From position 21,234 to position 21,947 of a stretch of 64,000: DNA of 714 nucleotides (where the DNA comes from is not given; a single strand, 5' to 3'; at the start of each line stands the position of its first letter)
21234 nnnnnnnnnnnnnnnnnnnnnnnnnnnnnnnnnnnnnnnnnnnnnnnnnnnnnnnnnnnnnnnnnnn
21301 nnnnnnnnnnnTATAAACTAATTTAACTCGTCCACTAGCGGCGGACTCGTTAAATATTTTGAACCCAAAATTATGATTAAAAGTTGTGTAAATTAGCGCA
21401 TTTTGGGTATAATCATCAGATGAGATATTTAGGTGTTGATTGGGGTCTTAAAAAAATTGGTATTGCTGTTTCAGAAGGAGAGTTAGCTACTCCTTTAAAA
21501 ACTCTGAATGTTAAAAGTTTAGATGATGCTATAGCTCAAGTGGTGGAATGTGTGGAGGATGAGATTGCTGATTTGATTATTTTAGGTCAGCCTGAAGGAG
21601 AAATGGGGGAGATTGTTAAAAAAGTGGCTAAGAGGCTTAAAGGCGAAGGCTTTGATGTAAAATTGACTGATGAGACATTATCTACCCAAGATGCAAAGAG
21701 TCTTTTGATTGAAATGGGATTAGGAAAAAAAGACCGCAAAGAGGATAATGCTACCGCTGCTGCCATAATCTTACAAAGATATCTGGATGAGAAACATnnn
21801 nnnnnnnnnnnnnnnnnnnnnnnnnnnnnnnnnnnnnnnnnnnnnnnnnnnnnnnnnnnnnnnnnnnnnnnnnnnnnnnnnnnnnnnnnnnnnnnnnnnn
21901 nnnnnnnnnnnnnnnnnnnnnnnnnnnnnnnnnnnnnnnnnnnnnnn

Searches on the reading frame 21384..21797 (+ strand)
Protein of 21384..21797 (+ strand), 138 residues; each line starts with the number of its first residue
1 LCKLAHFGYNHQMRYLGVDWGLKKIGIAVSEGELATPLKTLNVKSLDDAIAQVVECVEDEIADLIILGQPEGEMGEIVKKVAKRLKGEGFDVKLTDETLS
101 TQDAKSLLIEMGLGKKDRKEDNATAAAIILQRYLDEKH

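Call 10: search_protein_families(library=pfam, proteins=[window:21384-21797:+], max_evalue=0.01)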
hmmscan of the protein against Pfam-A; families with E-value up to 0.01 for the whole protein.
window:21384-21797:+ (138 aa): 1 family
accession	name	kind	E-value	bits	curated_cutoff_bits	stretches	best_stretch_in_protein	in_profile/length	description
PF03652.20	RuvX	-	1.4e-23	84.1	29.2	1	13-135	1-133/134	Holliday junction resolvase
